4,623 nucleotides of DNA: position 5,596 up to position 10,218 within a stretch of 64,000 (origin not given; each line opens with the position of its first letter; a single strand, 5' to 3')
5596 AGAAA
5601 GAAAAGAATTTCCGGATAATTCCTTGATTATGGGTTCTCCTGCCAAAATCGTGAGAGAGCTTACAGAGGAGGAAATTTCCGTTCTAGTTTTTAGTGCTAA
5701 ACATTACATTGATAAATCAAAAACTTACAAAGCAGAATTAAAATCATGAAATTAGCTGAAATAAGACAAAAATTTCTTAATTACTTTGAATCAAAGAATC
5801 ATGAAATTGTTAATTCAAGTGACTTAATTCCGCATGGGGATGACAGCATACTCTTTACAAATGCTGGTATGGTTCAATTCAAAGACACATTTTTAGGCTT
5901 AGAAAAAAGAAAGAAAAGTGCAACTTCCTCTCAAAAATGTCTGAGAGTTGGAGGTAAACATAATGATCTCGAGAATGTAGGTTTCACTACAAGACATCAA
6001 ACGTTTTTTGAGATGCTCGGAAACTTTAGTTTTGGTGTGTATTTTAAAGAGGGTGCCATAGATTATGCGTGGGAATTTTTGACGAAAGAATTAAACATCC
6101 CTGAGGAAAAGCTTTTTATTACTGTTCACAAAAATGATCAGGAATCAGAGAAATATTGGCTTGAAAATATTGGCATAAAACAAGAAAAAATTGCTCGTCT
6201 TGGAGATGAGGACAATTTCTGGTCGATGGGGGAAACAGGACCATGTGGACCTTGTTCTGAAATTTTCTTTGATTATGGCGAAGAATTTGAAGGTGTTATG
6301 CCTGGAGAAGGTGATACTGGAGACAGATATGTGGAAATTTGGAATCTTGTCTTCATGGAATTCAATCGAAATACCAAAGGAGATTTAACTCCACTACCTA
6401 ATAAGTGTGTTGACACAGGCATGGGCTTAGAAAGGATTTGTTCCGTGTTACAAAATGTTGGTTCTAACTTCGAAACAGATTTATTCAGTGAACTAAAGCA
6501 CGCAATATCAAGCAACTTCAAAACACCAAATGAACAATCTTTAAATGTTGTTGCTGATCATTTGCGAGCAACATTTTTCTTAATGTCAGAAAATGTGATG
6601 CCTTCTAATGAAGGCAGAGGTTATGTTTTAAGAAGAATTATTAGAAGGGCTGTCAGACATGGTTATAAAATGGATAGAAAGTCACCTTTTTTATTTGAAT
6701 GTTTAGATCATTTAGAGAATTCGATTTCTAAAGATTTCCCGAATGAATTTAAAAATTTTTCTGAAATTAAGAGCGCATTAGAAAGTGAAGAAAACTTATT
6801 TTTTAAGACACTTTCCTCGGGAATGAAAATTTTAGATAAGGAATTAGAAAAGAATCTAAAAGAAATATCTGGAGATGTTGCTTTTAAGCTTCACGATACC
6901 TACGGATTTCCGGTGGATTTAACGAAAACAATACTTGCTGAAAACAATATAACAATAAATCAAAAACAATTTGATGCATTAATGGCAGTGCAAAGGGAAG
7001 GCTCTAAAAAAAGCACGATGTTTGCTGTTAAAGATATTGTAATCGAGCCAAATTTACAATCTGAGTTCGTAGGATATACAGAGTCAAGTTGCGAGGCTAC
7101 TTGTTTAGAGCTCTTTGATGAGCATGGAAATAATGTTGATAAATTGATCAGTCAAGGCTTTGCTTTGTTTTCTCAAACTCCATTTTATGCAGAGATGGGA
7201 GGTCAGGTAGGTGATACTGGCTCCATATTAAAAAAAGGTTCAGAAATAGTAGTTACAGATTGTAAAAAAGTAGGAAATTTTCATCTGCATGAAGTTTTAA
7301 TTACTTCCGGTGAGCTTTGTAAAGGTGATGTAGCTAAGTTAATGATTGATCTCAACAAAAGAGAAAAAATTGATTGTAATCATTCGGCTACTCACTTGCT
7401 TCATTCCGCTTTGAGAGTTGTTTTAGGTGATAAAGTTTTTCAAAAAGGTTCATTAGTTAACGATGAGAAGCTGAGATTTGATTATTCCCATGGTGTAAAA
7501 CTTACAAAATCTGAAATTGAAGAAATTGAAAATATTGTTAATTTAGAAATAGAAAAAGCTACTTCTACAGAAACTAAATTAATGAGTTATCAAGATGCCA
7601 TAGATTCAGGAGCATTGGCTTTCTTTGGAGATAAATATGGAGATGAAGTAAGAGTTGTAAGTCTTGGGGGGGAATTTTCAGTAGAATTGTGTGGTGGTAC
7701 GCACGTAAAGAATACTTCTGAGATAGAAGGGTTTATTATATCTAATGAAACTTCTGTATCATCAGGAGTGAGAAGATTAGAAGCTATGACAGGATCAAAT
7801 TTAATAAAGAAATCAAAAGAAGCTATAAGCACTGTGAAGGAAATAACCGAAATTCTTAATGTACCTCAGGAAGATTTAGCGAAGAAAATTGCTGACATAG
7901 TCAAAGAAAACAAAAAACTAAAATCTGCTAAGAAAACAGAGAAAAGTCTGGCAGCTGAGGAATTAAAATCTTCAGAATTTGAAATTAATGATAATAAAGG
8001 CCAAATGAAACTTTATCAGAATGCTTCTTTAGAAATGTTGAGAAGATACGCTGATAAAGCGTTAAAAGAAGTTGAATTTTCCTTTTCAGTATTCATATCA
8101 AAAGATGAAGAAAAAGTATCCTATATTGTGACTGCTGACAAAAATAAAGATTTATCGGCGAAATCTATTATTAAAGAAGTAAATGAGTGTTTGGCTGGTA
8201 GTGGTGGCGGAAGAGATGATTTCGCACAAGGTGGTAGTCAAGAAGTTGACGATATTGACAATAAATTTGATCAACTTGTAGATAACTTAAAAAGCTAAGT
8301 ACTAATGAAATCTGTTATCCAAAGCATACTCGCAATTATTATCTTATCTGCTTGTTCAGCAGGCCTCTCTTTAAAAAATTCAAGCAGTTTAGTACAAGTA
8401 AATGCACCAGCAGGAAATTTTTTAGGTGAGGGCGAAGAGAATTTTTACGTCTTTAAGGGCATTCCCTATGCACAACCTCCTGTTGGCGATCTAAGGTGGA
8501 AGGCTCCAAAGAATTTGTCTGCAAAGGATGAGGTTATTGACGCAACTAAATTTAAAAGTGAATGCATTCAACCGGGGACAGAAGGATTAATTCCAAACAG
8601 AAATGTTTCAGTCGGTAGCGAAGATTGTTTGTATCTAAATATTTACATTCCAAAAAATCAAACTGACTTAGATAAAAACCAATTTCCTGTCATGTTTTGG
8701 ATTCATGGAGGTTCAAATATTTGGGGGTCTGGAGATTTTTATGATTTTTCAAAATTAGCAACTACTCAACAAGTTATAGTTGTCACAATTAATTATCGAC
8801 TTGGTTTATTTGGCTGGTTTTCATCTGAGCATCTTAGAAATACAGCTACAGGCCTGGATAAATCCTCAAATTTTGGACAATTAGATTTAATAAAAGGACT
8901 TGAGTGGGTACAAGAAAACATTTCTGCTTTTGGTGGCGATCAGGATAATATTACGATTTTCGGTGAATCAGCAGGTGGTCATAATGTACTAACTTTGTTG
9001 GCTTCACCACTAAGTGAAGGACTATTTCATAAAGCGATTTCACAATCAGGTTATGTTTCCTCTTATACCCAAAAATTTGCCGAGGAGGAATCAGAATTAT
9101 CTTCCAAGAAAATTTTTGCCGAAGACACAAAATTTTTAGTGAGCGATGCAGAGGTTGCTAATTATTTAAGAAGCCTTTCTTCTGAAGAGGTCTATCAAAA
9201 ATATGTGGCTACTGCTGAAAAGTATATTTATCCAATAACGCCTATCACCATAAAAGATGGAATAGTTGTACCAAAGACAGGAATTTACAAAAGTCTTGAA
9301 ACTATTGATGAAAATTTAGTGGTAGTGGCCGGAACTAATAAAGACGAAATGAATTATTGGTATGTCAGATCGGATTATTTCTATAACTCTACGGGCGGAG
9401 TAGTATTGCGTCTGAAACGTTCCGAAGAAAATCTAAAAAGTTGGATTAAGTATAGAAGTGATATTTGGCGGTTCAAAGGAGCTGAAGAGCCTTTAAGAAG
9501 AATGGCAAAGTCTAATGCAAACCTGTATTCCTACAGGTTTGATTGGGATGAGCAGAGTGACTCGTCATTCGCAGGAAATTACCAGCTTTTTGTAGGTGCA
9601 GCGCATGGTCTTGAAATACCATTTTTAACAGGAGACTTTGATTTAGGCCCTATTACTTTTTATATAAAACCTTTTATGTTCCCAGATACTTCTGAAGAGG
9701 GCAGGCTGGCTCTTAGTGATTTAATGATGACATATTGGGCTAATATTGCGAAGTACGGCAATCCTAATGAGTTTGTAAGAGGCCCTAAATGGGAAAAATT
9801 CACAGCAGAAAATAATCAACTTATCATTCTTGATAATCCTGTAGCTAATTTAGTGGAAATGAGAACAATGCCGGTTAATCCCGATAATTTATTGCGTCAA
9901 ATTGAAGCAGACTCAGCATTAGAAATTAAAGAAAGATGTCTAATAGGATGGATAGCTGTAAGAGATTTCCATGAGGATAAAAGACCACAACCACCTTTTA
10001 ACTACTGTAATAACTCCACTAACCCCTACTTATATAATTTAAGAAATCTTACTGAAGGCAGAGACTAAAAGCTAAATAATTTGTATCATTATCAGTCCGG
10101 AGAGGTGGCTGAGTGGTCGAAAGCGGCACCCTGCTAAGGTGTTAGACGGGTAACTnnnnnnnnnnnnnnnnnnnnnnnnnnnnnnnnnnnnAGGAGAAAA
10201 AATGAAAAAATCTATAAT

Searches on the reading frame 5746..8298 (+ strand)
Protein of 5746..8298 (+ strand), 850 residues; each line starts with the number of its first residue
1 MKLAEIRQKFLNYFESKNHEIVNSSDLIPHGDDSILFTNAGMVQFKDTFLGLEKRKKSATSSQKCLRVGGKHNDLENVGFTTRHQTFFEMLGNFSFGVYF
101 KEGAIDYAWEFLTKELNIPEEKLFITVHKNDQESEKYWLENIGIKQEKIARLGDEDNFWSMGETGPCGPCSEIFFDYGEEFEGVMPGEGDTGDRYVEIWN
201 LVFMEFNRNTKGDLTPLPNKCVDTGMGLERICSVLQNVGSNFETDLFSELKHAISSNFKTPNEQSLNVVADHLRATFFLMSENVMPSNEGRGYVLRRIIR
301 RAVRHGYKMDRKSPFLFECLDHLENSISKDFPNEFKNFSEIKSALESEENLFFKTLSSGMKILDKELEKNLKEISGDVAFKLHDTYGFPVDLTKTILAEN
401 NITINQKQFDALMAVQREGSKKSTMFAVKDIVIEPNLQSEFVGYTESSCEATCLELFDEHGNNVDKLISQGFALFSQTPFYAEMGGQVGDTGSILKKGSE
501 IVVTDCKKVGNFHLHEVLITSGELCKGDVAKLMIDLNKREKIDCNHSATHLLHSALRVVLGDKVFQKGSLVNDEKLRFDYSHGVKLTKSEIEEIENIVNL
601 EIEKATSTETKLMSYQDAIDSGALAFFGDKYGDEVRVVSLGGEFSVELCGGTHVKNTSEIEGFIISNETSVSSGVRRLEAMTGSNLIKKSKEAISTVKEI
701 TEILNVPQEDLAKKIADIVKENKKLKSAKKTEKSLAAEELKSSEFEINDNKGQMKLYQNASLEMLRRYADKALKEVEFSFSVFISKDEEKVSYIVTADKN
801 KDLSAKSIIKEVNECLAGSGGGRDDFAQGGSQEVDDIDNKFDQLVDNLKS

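Call 65: search_protein_families(library=pfam, proteins=[window:5746-8298:+])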
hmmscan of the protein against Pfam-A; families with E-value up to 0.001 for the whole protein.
window:5746-8298:+ (850 aa): 3 families
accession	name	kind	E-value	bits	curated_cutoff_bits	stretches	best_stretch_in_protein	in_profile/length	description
PF01411.24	tRNA-synt_2c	-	2.6e-188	627.4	30.3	1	5-535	1-549/552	tRNA synthetases class II (A)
PF07973.19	tRNA_SAD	-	7.5e-16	58.3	24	1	635-679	1-44/44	Threonyl and Alanyl tRNA synthetase second additional domain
PF02272.25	DHHA1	-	5.4e-11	43.3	25.9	1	758-845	11-93/102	DHHA1 domain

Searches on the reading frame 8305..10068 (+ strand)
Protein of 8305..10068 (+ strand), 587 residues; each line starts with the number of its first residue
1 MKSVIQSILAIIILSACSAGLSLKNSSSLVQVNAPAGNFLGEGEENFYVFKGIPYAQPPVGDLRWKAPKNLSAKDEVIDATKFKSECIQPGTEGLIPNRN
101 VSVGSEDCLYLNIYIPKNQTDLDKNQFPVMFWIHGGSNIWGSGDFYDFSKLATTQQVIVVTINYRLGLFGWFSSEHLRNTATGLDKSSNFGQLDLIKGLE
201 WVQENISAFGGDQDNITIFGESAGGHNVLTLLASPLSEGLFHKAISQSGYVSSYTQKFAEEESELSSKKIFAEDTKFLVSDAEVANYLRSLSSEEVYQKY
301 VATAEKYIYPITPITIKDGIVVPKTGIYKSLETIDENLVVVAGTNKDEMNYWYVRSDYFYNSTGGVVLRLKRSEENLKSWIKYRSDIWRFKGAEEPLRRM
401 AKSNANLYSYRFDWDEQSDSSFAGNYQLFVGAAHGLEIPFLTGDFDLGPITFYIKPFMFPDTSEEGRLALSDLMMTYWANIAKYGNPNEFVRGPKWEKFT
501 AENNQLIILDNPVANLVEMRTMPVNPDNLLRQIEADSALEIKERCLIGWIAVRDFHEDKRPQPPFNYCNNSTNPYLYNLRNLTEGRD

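Call 59: search_protein_families(library=pfam, proteins=[window:8305-10068:+])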
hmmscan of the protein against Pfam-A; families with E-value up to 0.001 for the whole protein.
window:8305-10068:+ (587 aa): 5 families
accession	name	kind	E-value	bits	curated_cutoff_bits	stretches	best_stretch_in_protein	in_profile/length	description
PF00135.34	COesterase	-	1.2e-100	338.3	27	2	31-353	4-321/515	Carboxylesterase family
PF20434.5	BD-FAE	-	2.8e-10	40.5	26.8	1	194-231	69-104/215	BD-FAE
PF07859.19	Abhydrolase_3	-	1.7e-08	34.9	25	1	194-257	51-112/210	alpha/beta hydrolase fold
PF00756.26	Esterase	-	3.7e-05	24.1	22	1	111-277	10-171/251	Putative esterase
PF00326.27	Peptidase_S9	-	0.0002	21.4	22.6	1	153-261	11-109/213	Prolyl oligopeptidase family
